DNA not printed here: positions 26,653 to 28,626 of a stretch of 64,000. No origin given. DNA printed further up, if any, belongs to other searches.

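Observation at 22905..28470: TerB-N/TerB-C protein + DUF2791-like ATPase + DEVH helicase: probable Shango anti-phage system, positioned 10 nt behind metK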

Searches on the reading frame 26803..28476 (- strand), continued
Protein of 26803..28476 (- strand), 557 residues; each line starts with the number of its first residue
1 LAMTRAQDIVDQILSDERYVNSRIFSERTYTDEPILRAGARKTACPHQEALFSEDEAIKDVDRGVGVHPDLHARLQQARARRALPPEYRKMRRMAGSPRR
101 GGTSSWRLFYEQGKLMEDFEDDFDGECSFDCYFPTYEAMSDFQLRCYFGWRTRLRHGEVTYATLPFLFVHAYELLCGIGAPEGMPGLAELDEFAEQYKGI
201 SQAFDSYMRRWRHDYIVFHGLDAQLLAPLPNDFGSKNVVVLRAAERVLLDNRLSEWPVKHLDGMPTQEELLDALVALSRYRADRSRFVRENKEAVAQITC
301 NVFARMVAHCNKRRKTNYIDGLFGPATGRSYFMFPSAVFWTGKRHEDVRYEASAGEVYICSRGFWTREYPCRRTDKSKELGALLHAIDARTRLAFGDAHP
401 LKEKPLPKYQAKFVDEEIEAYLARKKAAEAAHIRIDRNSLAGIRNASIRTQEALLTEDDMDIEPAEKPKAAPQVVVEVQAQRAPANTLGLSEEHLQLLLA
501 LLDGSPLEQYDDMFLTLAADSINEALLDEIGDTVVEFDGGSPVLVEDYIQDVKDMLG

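Call 36: find_encoding_contigs(protein=P0101, flank=8000, max_places=1)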
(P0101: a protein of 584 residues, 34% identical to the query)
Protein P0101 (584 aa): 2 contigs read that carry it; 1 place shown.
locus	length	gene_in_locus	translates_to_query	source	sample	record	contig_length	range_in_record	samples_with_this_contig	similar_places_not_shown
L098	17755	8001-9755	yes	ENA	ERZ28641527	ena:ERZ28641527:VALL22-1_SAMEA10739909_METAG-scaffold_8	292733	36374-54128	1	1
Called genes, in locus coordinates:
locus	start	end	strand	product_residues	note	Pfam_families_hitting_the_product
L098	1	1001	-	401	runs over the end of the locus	PF12797:Fer4_2 (weak), PF12837:Fer4_6 (weak), PF12838:Fer4_7, PF13187:Fer4_9 (weak), PF13237:Fer4_10 (weak), PF14697:Fer4_21, PF01012:ETF, PF00766:ETF_alpha, +3 more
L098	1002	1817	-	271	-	PF01012:ETF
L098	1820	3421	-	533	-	PF01565:FAD_binding_4, PF02913:FAD-oxidase_C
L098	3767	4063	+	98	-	-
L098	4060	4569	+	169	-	-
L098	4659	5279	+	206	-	-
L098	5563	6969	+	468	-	-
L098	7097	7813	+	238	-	PF04474:DUF554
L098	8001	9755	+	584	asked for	PF13208:TerB_N, PF15615:TerB_C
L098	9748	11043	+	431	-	PF10923:BrxC_BrxD, PF13191:AAA_16 (faint)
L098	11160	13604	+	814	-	PF00270:DEAD, PF00271:Helicase_C, PF22590:Cas3-like_C_2 (weak)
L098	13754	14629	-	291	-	-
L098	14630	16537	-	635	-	PF04055:Radical_SAM, PF16199:Radical_SAM_C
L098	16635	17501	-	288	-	PF13349:DUF4097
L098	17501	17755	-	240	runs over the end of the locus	PF07022:Phage_CI_repr (faint), PF12844:HTH_19, PF13443:HTH_26 (weak), PF13560:HTH_31, PF01381:HTH_3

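Call 62: search_solved_structures(query=window:26803-28470:-, max_evalue=0.01)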
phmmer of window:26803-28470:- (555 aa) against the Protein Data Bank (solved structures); distinct sequences matched with E-value up to 0.01: 0.

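Call 93: predict_structure(alignment_id=A3)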
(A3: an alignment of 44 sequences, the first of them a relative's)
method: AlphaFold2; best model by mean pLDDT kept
length: 555 residues; sequences in the alignment: 44
mean_pLDDT: 83.2   pTM: 0.62
mean pLDDT of the five models: 83.2, 82.1, 81.5, 81.4, 81.2
residues with pLDDT >= 90: 362; 70-90: 78; 50-70: 46; < 50: 69
segments of 3 or more residues with pLDDT < 50: 26-66, 457-482
pLDDT, mean of each block of 10 residues (from residue 1): 76 65 47 37 37 40 47 55 90 70 88 95 85 91 95 92 95 96 97 95 95 97 80 90 97 95 96 95 95 97 97 94 94 93 95 93 94 94 97 94 94 97 90 75 75 53 43 34 74 95 91 95 93 93 96 90
secondary structure, 60 per line:
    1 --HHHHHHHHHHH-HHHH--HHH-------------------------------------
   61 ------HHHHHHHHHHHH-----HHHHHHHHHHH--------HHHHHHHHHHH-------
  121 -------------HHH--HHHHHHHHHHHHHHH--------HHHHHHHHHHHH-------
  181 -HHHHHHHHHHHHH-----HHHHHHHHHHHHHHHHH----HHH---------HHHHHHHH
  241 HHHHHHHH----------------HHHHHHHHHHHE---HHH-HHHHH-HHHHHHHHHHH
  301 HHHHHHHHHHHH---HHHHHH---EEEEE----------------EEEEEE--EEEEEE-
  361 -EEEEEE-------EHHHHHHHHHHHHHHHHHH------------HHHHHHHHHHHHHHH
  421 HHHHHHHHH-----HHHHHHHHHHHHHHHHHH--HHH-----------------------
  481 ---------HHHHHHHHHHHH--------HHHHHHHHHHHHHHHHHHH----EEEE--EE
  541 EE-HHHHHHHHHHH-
elements in order: H3-13 H15-18 H67-78 H84-94 H103-113 H139-153 H162-173 H182-194 H200-216 H233-248 H265-275 H284-288 H290-312 H316-321 E325-329 E346-351 E354-359 E362-367 H376-393 H406-429 H435-452 H490-501 H510-528 E533-536 E539-542 H544-554

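Call 98: fold_search(model_id=the predicted structure, library=pdb)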
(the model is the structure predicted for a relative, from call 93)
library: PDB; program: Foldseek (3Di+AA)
matches with E <= 10: 86; with E <= 0.001: 0
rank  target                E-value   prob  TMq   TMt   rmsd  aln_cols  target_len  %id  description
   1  6yxx_E6               1.4e+00  0.02  0.07  0.08  25.9       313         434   16  State A of the Trypanosoma brucei mitoribosomal large subunit assembly intermediate (released 2020-10-14)
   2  6uqf_A                1.8e+00  0.01  0.06  0.07  24.2       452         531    8  Human HCN1 channel in a hyperpolarized conformation (released 2019-12-11)
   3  9bw1_M                2.2e+00  0.05  0.04  0.03  12.4        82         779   23  TnsABCD-DNA transpososome (released 2024-10-16)
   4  4afi_B                2.4e+00  0.08  0.05  0.15  17.6        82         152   11  Complex between Vamp7 longin domain and fragment of delta-adaptin from AP3 (released 2012-05-30)
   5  8t4m_A                2.4e+00  0.02  0.10  0.10  23.2       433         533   10  Closed human HCN1 F186C S264C bound to cAMP, reconstituted in LMNG + SPL (released 2024-06-12)
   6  2nut_C                2.5e+00  0.08  0.06  0.19  17.7        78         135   18  Crystal Structure of the human Sec23a/24a heterodimer, complexed with the SNARE protein Sec22b (released 2007-05-22)
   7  2vx8_B                2.5e+00  0.07  0.05  0.16  17.6        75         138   12  Vamp7 longin domain Hrb peptide complex (released 2008-09-16)
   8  6w2d_v                2.5e+00  0.03  0.06  0.10  18.4       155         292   10  Structures of Capsid and Capsid-Associated Tegument Complex inside the Epstein-Barr Virus (released 2020-07-15)
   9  8t6h                  2.7e+00  0.03  0.07  0.05  16.1       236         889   11  X-ray crystal structure of PfA-M1(E319A) (released 2024-06-26)
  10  2zmv_B                3.0e+00  0.05  0.05  0.11  16.3        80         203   12  Crystal structure of Synbindin (released 2008-07-01)
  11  1ifq_B                3.3e+00  0.07  0.06  0.19  17.9        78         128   17  Sec22b N-terminal domain (released 2001-05-02)
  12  2vdw_E                3.3e+00  0.05  0.06  0.10  15.8       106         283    8  Guanosine N7 methyl-transferase sub-complex (D1-D12) of the vaccinia virus mRNA capping enzyme (released 2008-05-13)
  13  7vci_I                3.3e+00  0.02  0.10  0.07  26.6       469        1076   12  Structure of Xenopus laevis NPC nuclear ring asymmetric unit (released 2022-02-02)
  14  7b9s_5                3.6e+00  0.03  0.09  0.11  30.6       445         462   10  Structure of the mycobacterial ESX-5 Type VII Secretion System hexameric pore complex (released 2021-07-07)
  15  2dmw_MODEL_1_A        4.0e+00  0.06  0.06  0.19  17.4        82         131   13  Solution structure of the LONGIN domain of Synaptobrevin-like protein 1 (released 2006-10-24)
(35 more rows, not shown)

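Call 105: find_encoding_contigs(protein=P0038, flank=9000, max_places=2)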
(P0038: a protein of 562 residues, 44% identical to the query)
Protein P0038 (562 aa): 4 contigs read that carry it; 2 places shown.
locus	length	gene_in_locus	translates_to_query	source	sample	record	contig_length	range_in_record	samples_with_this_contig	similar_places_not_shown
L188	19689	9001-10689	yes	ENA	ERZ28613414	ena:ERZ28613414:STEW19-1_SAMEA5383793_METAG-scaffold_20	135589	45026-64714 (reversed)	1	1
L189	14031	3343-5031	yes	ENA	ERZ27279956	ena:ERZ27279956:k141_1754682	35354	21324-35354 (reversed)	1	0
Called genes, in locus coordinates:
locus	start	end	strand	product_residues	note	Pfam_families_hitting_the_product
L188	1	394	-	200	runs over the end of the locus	PF03848:TehB (weak), PF13489:Methyltransf_23, PF08241:Methyltransf_11, PF08242:Methyltransf_12, PF13649:Methyltransf_25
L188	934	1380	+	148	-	PF05198:IF3_N, PF00707:IF3_C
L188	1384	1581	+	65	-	PF01632:Ribosomal_L35p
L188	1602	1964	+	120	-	PF00453:Ribosomal_L20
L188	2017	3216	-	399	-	PF00953:Glycos_transf_4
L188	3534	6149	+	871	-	PF01757:Acyl_transf_3, PF13472:Lipase_GDSL_2 (faint)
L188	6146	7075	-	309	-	PF13353:Fer4_12 (weak), PF04055:Radical_SAM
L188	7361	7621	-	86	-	PF13560:HTH_31, PF12844:HTH_19, PF01381:HTH_3, PF13443:HTH_26 (weak)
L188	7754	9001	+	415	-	PF00438:S-AdoMet_synt_N, PF02772:S-AdoMet_synt_M, PF02773:S-AdoMet_synt_C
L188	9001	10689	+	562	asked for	PF13208:TerB_N, PF15615:TerB_C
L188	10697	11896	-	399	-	PF00512:HisKA, PF02518:HATPase_c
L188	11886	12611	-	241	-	PF00072:Response_reg, PF00486:Trans_reg_C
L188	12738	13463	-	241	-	-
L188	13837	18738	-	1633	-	-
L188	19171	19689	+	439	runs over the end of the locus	PF10923:BrxC_BrxD, PF13191:AAA_16 (weak)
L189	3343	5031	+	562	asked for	PF13208:TerB_N, PF15615:TerB_C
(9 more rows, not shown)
